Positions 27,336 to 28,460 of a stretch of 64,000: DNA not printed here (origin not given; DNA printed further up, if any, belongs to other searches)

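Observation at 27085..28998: Low-GC cassette of four small membrane / zinc-ribbon proteins with no recognisable family: best candidate for an undescribed system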

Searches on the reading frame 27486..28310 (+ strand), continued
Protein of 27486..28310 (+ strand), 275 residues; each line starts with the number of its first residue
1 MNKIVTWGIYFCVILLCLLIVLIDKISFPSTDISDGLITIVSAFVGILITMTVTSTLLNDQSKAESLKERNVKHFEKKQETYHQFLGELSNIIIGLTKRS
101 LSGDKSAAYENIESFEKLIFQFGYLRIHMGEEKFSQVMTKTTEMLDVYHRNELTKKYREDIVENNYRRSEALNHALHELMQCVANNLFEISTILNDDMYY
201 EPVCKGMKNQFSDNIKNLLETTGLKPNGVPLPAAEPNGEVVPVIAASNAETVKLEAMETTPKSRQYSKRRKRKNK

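Call 34: search_protein_families(library=ncbifam, proteins=[L010:10692-12056:+, L010:12060-13376:+, L010:13330-14703:+, L010:14711-16012:+, L010:16556-17881:+, L010:15921-16556:+, L010:6178-7122:+, L010:7122-7541:+, L010:7799-9031:+, L010:8977-9750:+], max_evalue=0.0001)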
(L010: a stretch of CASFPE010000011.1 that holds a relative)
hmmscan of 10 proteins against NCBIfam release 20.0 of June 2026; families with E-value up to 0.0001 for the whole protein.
L010:10692-12056:+ (455 aa): 55 families (the best 25 are shown)
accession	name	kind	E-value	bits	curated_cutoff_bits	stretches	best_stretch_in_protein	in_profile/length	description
NF047865.1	rSAM_PapB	equivalog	1.7e-31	109.7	340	1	100-416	10-327/330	PapB family radical SAM/SPASM ranthipeptide maturase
TIGR04064.1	rSAM_nif11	equivalog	7.1e-26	90.9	518.7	1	63-224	46-207/459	nif11-like peptide radical SAM maturase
TIGR03974.1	rSAM_six_Cys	equivalog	9.4e-23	80.8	425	2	102-222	106-225/451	thioether cross-link-forming SCIFF peptide maturase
TIGR03906.1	quino_hemo_SAM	equivalog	6.1e-21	74.6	453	1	96-237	96-243/467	quinohemoprotein amine dehydrogenase maturation protein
NF040492.1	not_ScfB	exception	2.5e-18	66.2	855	1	101-416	103-426/450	ScfB-related radical SAM/SPASM orphan maturase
TIGR04068.1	rSAM_ocin_clost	equivalog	6.7e-18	64.8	500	1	102-236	93-233/462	Cys-rich peptide radical SAM maturase CcpM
TIGR04280.1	geopep_mat_rSAM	hypoth_equivalog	8.5e-18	64.5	400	1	27-197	18-185/428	geopeptide radical SAM maturase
TIGR03978.1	rSAM_paired_1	equivalog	1.8e-17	63.3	370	1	98-258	88-252/466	His-Xaa-Ser system radical SAM maturase HxsB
NF038170.1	lachnocin_rSAM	equivalog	3e-15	56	550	1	96-403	79-393/440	lachnocin radical SAM maturase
TIGR04463.1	rSAM_vs_C_rich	equivalog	3e-15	55.9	525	1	90-416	79-404/438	TIGR04463 family radical SAM/SPASM RiPP maturase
NF041298.1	rSAM_mat_DynA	equivalog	5.5e-15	55.2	450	1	97-424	5-342/356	dynobactin maturation radical SAM/SPASM protein DynA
TIGR04115.1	rSAM_Cxxx_rpt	equivalog_domain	1.4e-13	51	350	1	101-311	10-229/359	radical SAM peptide maturase, CXXX-repeat target family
NF038107.1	rSAM_NF038107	equivalog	2e-13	49.9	600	1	94-445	86-440/444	Cys-every-fifth radical SAM/SPASM peptide maturase CefB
NF041707.1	rSAM_YhhB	equivalog_domain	5e-13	48.7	445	1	103-224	12-135/369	cyclophane-forming radical SAM/SPASM peptide maturase YhhB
NF038283.1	viperin_w_prok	equivalog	8.1e-13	48.2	180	1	101-229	10-132/281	viperin family antiviral radical SAM protein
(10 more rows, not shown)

L010:12060-13376:+ (439 aa): 38 families (the best 25 are shown)
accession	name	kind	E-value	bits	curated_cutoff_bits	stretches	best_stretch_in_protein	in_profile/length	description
TIGR04064.1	rSAM_nif11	equivalog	3.4e-29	101.9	518.7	1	63-217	55-215/459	nif11-like peptide radical SAM maturase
NF047865.1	rSAM_PapB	equivalog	4.8e-28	98.3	340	1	85-399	2-320/330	PapB family radical SAM/SPASM ranthipeptide maturase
TIGR03974.1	rSAM_six_Cys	equivalog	6.3e-25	88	425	2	81-217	92-229/451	thioether cross-link-forming SCIFF peptide maturase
TIGR03906.1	quino_hemo_SAM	equivalog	2.7e-20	72.5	453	1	90-216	98-225/467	quinohemoprotein amine dehydrogenase maturation protein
TIGR04068.1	rSAM_ocin_clost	equivalog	3.9e-20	72.2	500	1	45-228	45-227/462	Cys-rich peptide radical SAM maturase CcpM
TIGR04280.1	geopep_mat_rSAM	hypoth_equivalog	1.5e-17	63.7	400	1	33-189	24-186/428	geopeptide radical SAM maturase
TIGR04463.1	rSAM_vs_C_rich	equivalog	1.5e-16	60.2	525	1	44-213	42-208/438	TIGR04463 family radical SAM/SPASM RiPP maturase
TIGR03978.1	rSAM_paired_1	equivalog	1.2e-15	57.2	370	1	91-225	88-226/466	His-Xaa-Ser system radical SAM maturase HxsB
NF041298.1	rSAM_mat_DynA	equivalog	1.5e-15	57.1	450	1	90-405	5-331/356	dynobactin maturation radical SAM/SPASM protein DynA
TIGR04261.1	rSAM_GlyRichRpt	subfamily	3.5e-14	52.6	310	1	92-251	3-170/363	cyclophane-forming radical SAM/SPASM peptide maturase GrrM/OscB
NF040492.1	not_ScfB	exception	1e-13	51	855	1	93-416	102-439/450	ScfB-related radical SAM/SPASM orphan maturase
TIGR04083.1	rSAM_pep_methan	hypoth_equivalog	1.1e-13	50.9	300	1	90-250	4-160/376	TIGR04083 family peptide-modifying radical SAM enzyme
NF038107.1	rSAM_NF038107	equivalog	2.2e-13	49.8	600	1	85-227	84-227/444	Cys-every-fifth radical SAM/SPASM peptide maturase CefB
NF038283.1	viperin_w_prok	equivalog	3.7e-13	49.3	180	1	94-286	10-211/281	viperin family antiviral radical SAM protein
NF041707.1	rSAM_YhhB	equivalog_domain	5.8e-12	45.2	445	1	96-269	12-193/369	cyclophane-forming radical SAM/SPASM peptide maturase YhhB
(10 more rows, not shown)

L010:13330-14703:+ (458 aa): 53 families (the best 25 are shown)
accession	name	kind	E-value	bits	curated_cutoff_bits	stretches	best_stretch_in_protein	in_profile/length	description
NF047865.1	rSAM_PapB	equivalog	4e-27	95.3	340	1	99-414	5-324/330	PapB family radical SAM/SPASM ranthipeptide maturase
TIGR04064.1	rSAM_nif11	equivalog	3.2e-22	78.9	518.7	1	67-247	47-232/459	nif11-like peptide radical SAM maturase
TIGR03906.1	quino_hemo_SAM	equivalog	1.1e-21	77.1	453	1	104-408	101-416/467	quinohemoprotein amine dehydrogenase maturation protein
NF041298.1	rSAM_mat_DynA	equivalog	3.8e-21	75.4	450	1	102-415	6-330/356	dynobactin maturation radical SAM/SPASM protein DynA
TIGR04280.1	geopep_mat_rSAM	hypoth_equivalog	1.9e-20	73.3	400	1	51-240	48-233/428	geopeptide radical SAM maturase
TIGR03974.1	rSAM_six_Cys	equivalog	3.4e-19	69.1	425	2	95-225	95-226/451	thioether cross-link-forming SCIFF peptide maturase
NF040492.1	not_ScfB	exception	1.4e-18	67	855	1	82-416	80-425/450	ScfB-related radical SAM/SPASM orphan maturase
TIGR03942.1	sulfatase_rSAM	equivalog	2.2e-18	66.5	349.45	1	106-422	10-343/363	anaerobic sulfatase maturase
TIGR04463.1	rSAM_vs_C_rich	equivalog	1.5e-17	63.5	525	1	80-437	67-428/438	TIGR04463 family radical SAM/SPASM RiPP maturase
NF045574.1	sacti_mat_StsB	exception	6e-15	55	625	1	106-265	105-256/466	StsB family radical SAM/SPASM domain sactipeptide maturase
TIGR04261.1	rSAM_GlyRichRpt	subfamily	1.8e-14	53.6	310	1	104-278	4-184/363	cyclophane-forming radical SAM/SPASM peptide maturase GrrM/OscB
NF038107.1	rSAM_NF038107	equivalog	1.8e-14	53.4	600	1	97-257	85-250/444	Cys-every-fifth radical SAM/SPASM peptide maturase CefB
NF041707.1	rSAM_YhhB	equivalog_domain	3.9e-14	52.4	445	1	107-239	12-154/369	cyclophane-forming radical SAM/SPASM peptide maturase YhhB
TIGR04068.1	rSAM_ocin_clost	equivalog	7.5e-14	51.5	500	1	82-235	71-230/462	Cys-rich peptide radical SAM maturase CcpM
TIGR04055.1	rSAM_NirJ2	equivalog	1.9e-13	50.7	500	1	106-421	9-318/326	putative heme d1 biosynthesis radical SAM protein NirJ2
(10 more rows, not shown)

L010:14711-16012:+ (434 aa): 60 families (the best 25 are shown)
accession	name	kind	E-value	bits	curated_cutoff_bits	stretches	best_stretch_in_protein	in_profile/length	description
NF047865.1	rSAM_PapB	equivalog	1.2e-32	113.5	340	1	81-400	2-324/330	PapB family radical SAM/SPASM ranthipeptide maturase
TIGR04064.1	rSAM_nif11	equivalog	1.2e-24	86.8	518.7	1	47-211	59-207/459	nif11-like peptide radical SAM maturase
TIGR03974.1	rSAM_six_Cys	equivalog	5.9e-24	84.7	425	2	74-212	89-228/451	thioether cross-link-forming SCIFF peptide maturase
NF040492.1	not_ScfB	exception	1.9e-19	69.9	855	1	81-401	94-424/450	ScfB-related radical SAM/SPASM orphan maturase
NF038107.1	rSAM_NF038107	equivalog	8.3e-19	67.7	600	1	80-395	83-403/444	Cys-every-fifth radical SAM/SPASM peptide maturase CefB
TIGR03906.1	quino_hemo_SAM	equivalog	1.7e-17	63.3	453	1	82-212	94-225/467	quinohemoprotein amine dehydrogenase maturation protein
TIGR04163.1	rSAM_cobopep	equivalog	5.8e-17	61.5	375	1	83-401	65-396/428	peptide-modifying radical SAM enzyme CbpB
NF041298.1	rSAM_mat_DynA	equivalog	1.2e-16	60.7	450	1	86-247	5-171/356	dynobactin maturation radical SAM/SPASM protein DynA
TIGR04068.1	rSAM_ocin_clost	equivalog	4.1e-16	58.9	500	1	78-211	80-214/462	Cys-rich peptide radical SAM maturase CcpM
TIGR04115.1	rSAM_Cxxx_rpt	equivalog_domain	2e-15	57.2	350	1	84-389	4-323/359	radical SAM peptide maturase, CXXX-repeat target family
TIGR04280.1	geopep_mat_rSAM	hypoth_equivalog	5e-15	55.4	400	1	47-197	59-194/428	geopeptide radical SAM maturase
TIGR04148.1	GG_samocin_CFB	equivalog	1.4e-14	54.2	300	1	80-203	15-146/411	radical SAM peptide maturase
NF038283.1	viperin_w_prok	equivalog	1.2e-13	50.9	180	1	89-224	9-149/281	viperin family antiviral radical SAM protein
TIGR03978.1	rSAM_paired_1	equivalog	1.2e-13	50.6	370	1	40-225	47-230/466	His-Xaa-Ser system radical SAM maturase HxsB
TIGR02666.1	moaA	equivalog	1.4e-13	50.5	284.05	1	81-234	9-158/336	GTP 3',8-cyclase MoaA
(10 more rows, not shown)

L010:16556-17881:+ (442 aa): 42 families (the best 25 are shown)
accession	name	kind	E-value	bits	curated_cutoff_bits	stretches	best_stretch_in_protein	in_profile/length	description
NF047865.1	rSAM_PapB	equivalog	3.5e-30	105.4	340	1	78-391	5-322/330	PapB family radical SAM/SPASM ranthipeptide maturase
TIGR03974.1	rSAM_six_Cys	equivalog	1.6e-27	96.5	425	1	76-389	97-420/451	thioether cross-link-forming SCIFF peptide maturase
TIGR04064.1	rSAM_nif11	equivalog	1.4e-26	93.2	518.7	1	67-206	69-208/459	nif11-like peptide radical SAM maturase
NF040492.1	not_ScfB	exception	1e-20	74.1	855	1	83-390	102-420/450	ScfB-related radical SAM/SPASM orphan maturase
TIGR03906.1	quino_hemo_SAM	equivalog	1.4e-20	73.4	453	1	75-205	93-224/467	quinohemoprotein amine dehydrogenase maturation protein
NF041298.1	rSAM_mat_DynA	equivalog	6.1e-19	68.2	450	1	80-392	5-328/356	dynobactin maturation radical SAM/SPASM protein DynA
TIGR04068.1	rSAM_ocin_clost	equivalog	1.3e-16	60.5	500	1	76-208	84-217/462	Cys-rich peptide radical SAM maturase CcpM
NF038107.1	rSAM_NF038107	equivalog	4.6e-16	58.6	600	1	74-419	83-434/444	Cys-every-fifth radical SAM/SPASM peptide maturase CefB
TIGR03978.1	rSAM_paired_1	equivalog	8.3e-16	57.8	370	1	74-239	80-252/466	His-Xaa-Ser system radical SAM maturase HxsB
TIGR04280.1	geopep_mat_rSAM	hypoth_equivalog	3.7e-14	52.5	400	1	63-181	71-188/428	geopeptide radical SAM maturase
TIGR03942.1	sulfatase_rSAM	equivalog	8.1e-14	51.5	349.45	1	84-389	9-328/363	anaerobic sulfatase maturase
TIGR04261.1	rSAM_GlyRichRpt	subfamily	2.9e-13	49.6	310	1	82-418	3-363/363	cyclophane-forming radical SAM/SPASM peptide maturase GrrM/OscB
TIGR04163.1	rSAM_cobopep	equivalog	1e-11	44.3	375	1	80-394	68-394/428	peptide-modifying radical SAM enzyme CbpB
TIGR04463.1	rSAM_vs_C_rich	equivalog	1.8e-11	43.5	525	1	77-203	83-208/438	TIGR04463 family radical SAM/SPASM RiPP maturase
NF038283.1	viperin_w_prok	equivalog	3.1e-11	43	180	1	84-200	10-122/281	viperin family antiviral radical SAM protein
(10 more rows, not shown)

L010:15921-16556:+ (212 aa): 0 families

L010:6178-7122:+ (315 aa): 1 family
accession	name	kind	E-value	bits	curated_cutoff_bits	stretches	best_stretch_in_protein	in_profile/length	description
NF058523.1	6A-MBL_cap2_3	equivalog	9.6e-05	21.1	320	0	27-119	552-646/665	anti-phage 6A-MBL system cap2_3 protein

L010:7122-7541:+ (140 aa): 0 families

L010:7799-9031:+ (411 aa): 19 families
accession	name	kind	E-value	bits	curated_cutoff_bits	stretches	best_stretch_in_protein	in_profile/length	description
NF004281.0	PRK05690.1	subfamily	5.7e-24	84.7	266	1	135-287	29-180/250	molybdopterin-synthase adenylyltransferase MoeB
NF006444.0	PRK08762.1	equivalog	6.9e-23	80.9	449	1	125-285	129-295/387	molybdopterin-synthase adenylyltransferase MoeB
TIGR02356.1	adenyl_thiF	equivalog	1.3e-22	80.2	275.25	1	136-312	19-188/203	thiazole biosynthesis adenylyltransferase ThiF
NF006395.0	PRK08644.1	equivalog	1.8e-20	73.5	159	1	135-253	27-143/215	sulfur carrier protein ThiS adenylyltransferase ThiF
TIGR02354.1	thiF_fam2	equivalog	2.1e-19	70.2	152.2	1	135-253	18-134/200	thiamine biosynthesis protein ThiF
NF047750.1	SAMPActivE1UbaA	equivalog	2.4e-19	69.7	450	1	136-309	30-198/270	SAMP-activating enzyme E1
TIGR02355.1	moeB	equivalog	2.9e-19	69.4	376.55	1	135-285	21-170/240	molybdopterin-synthase adenylyltransferase MoeB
NF005646.0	PRK07411.1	equivalog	1.5e-18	67.1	633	1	123-284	18-182/390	molybdopterin-synthase adenylyltransferase MoeB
NF005902.0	PRK07878.1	equivalog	5.1e-17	61.9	647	1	136-268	40-170/392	adenylyltransferase/sulfurtransferase MoeZ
NF058523.1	6A-MBL_cap2_3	equivalog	4.5e-16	58.5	320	1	137-246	297-408/665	anti-phage 6A-MBL system cap2_3 protein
NF009123.0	PRK12475.1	subfamily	1.4e-13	50.9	510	1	136-284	22-170/338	MoeB/ThiF family adenylyltransferase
NF006077.0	PRK08223.1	equivalog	1.9e-13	50.1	266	1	123-239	10-128/296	hypothetical protein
NF004111.0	PRK05600.1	equivalog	2.1e-12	46.8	437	1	133-247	36-149/371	ThiF family adenylyltransferase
NF011424.0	PRK14851.1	subfamily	1.1e-11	43.4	1170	1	133-238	38-142/679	hypothetical protein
NF005901.0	PRK07877.1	equivalog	1.6e-11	43.2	476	1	132-241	101-208/722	Rv1355c family protein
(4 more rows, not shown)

L010:8977-9750:+ (258 aa): 5 families
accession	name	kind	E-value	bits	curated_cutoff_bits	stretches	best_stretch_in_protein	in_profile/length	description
NF040678.1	EntFM_CwpFM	equivalog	2.9e-09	36.4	720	1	185-254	122-191/430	enterotoxin EntFM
NF040675.1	wall_bind_EntD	exception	8.6e-08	31.7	590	1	202-253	31-82/310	cell wall-binding protein EntD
NF040670.1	wall_bind_EntA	exception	3.4e-07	30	560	1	202-254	31-83/291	cell wall-binding protein EntA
NF040677.1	wall_bind_EntC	exception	1.2e-06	27.6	770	1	202-254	31-84/422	cell wall-binding protein EntC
NF040676.1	wall_bind_EntB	exception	6.2e-05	21.7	780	1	202-253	31-82/490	cell wall-binding protein EntB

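Call 46: search_protein_representatives(alignment_id=A1)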
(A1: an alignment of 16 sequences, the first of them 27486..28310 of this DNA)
Query: 16 sequences, 233 profile positions. Proteins with E-value up to 0.001 (for the whole library): 452; up to 1e-10: 94; up to 1e-30: 16. The best 150 are listed.
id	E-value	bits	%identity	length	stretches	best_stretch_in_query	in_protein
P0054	1.9e-106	371.0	-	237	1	2-228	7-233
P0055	1.6e-76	273.2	-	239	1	2-228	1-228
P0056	5.1e-76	271.5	-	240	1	3-229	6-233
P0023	2.8e-72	259.3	-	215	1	53-231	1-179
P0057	1.5e-71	256.8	-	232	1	8-229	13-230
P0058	8.2e-68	244.6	-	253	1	67-229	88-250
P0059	2.7e-66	239.6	-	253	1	7-232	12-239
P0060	3.6e-65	236.0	-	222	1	14-229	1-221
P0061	2.5e-63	230.0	-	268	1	3-229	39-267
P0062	3.2e-58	213.2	-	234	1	3-231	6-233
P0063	2.6e-43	164.4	-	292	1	7-229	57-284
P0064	4.5e-36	140.8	-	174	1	76-230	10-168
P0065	7.2e-35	136.8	-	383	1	9-226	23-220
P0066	2.2e-34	135.3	-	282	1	11-224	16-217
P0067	1.7e-32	129.0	-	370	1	8-224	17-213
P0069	1.1e-30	123.1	-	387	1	3-224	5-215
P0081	1.2e-23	100.1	-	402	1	29-221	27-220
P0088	2.4e-20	89.3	-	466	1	7-157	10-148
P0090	3.0e-19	85.7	-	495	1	10-103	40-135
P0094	6.3e-17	78.1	-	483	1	3-206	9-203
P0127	2.7e-12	63.0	-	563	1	5-176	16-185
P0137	2.1e-11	60.1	-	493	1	4-224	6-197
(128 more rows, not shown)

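Call 47: predict_structure(alignment_id=A1)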
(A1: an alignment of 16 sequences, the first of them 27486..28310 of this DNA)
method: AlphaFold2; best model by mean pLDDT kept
length: 275 residues; sequences in the alignment: 16
mean_pLDDT: 73.0   pTM: 0.57
mean pLDDT of the five models: 73.0, 70.6, 68.1, 62.1, 60.9
residues with pLDDT >= 90: 61; 70-90: 131; 50-70: 34; < 50: 49
segments of 3 or more residues with pLDDT < 50: 228-275
pLDDT, mean of each block of 10 residues (from residue 1): 68 76 65 77 82 82 87 91 93 89 76 90 91 94 90 83 73 86 90 87 58 78 57 32 29 29 34 36
secondary structure, 60 per line:
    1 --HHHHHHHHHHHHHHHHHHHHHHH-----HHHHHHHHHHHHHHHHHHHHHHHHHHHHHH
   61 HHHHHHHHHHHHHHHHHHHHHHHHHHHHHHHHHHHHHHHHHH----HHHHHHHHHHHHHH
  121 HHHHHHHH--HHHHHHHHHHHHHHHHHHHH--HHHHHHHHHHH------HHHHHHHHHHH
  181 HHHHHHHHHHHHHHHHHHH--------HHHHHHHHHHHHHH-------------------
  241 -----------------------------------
elements in order: H3-25 H31-102 H107-128 H131-150 H153-163 H170-199 H208-221

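Call 51: fold_search(model_id=the predicted structure, library=pdb)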
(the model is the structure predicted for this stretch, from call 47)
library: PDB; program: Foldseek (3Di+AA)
matches with E <= 10: 175; with E <= 0.001: 0
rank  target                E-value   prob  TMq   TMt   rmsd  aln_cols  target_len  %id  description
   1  5xua_C                4.7e-01  0.92  0.30  0.52   9.8       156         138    9  The ligand-free dimer of chemoreceptor MCP2201 ligand binding domain (released 2018-06-27)
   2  5xua_F                6.0e-01  0.90  0.30  0.52   8.7       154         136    9  The ligand-free dimer of chemoreceptor MCP2201 ligand binding domain (released 2018-06-27)
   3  5xua_A                6.3e-01  0.87  0.30  0.51  12.1       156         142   10  The ligand-free dimer of chemoreceptor MCP2201 ligand binding domain (released 2018-06-27)
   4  8s2f_AAA              9.0e-01  0.18  0.17  0.24  22.4       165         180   14  Crystal structure of Borrelia burgdorferi paralogous family 12 outer surface protein BBH37 (released 2025-03-05)
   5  7wrm_A                1.1e+00  0.87  0.34  0.60  10.7       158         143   11  The malate-bound dimer of chemoreceptor MCP2201 ligand binding domain (released 2023-01-04)
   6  8s2p_AAA              1.1e+00  0.14  0.17  0.23  23.4       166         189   14  Crystal structure of Borrelia burgdorferi paralogous family 12 outer surface protein BBH37 (space group p21) (released 2025-03-05)
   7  6s18_A                1.2e+00  0.72  0.30  0.51  10.6       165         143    9  Ligand binding domain of the P. putida receptor PcaY_PP in complex with glycerol (released 2020-10-21)
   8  5xua_G                1.2e+00  0.30  0.20  0.37  15.3       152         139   10  The ligand-free dimer of chemoreceptor MCP2201 ligand binding domain (released 2018-06-27)
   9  4z9h_B                1.2e+00  0.14  0.16  0.24  10.8       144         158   10  Asp-Tar from E. coli (released 2016-07-20)
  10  7jh6_A                1.3e+00  0.16  0.18  0.25  13.9       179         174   16  De novo designed two-domain di-Zn(II) and porphyrin-binding protein (released 2020-12-09)
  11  9kup_B                1.3e+00  0.90  0.34  0.64   3.7       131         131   12  Crystal structure of MCP2201LBD (released 2025-10-22)
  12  8bsb_A                1.4e+00  0.30  0.25  0.38  12.6       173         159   12  Vc1313-LBD bound to D-lysine (released 2023-06-07)
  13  2o1o_A                1.5e+00  0.75  0.34  0.29   5.3       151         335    9  Cryptosporidium parvum putative polyprenyl pyrophosphate synthase (cgd4_2550) in complex with risedronate. (released 2006-12-12)
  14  5xua_H                1.5e+00  0.66  0.29  0.51   9.7       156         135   10  The ligand-free dimer of chemoreceptor MCP2201 ligand binding domain (released 2018-06-27)
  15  5xua_B                1.6e+00  0.57  0.29  0.48  10.6       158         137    9  The ligand-free dimer of chemoreceptor MCP2201 ligand binding domain (released 2018-06-27)
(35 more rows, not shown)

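Call 52: search_protein_families(library=pfam, proteins=[P0065, P0069, P0081, P0088, P0090, P0094, P0127, P0137, P0063, P0066], max_evalue=0.01)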
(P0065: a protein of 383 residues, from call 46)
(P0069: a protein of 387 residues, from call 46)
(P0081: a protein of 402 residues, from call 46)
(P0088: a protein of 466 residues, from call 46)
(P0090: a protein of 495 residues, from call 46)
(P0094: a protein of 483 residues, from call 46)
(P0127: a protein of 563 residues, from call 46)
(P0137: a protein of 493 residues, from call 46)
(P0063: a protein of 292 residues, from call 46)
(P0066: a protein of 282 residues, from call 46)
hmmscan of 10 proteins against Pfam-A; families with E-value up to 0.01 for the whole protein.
P0065 (383 aa): 1 family
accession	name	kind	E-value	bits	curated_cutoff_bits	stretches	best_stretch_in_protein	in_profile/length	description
PF11057.13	Cortexin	-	8.9e-05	22.7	25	1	7-45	22-56/76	Cortexin of kidney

P0069 (387 aa): 0 families

P0081 (402 aa): 0 families

P0088 (466 aa): 2 families
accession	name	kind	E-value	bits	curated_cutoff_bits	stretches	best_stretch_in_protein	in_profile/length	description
PF00499.25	Oxidored_q3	-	0.00055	20.1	33.2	1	14-66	46-98/146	NADH-ubiquinone/plastoquinone oxidoreductase chain 6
PF07560.16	DUF1539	-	0.0028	18.2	23.8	1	74-142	52-120/126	Domain of Unknown Function (DUF1539)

P0090 (495 aa): 0 families

P0094 (483 aa): 1 family
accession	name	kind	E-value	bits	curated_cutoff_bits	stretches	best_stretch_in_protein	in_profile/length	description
PF19568.5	Spore_III_AA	-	0.0035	16.9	27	1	54-141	7-94/306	Sporulation stage III, protein AA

P0127 (563 aa): 0 families

P0137 (493 aa): 0 families

P0063 (292 aa): 0 families

P0066 (282 aa): 3 families
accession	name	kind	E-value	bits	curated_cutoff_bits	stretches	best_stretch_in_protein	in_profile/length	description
PF00499.25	Oxidored_q3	-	0.0015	18.7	33.2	1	14-71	46-103/146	NADH-ubiquinone/plastoquinone oxidoreductase chain 6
PF11188.13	DUF2975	-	0.0038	17.6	27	0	13-75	65-126/130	Protein of unknown function (DUF2975)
PF01757.29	Acyl_transf_3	-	0.0085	15.6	31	0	6-69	205-268/326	Acyltransferase domain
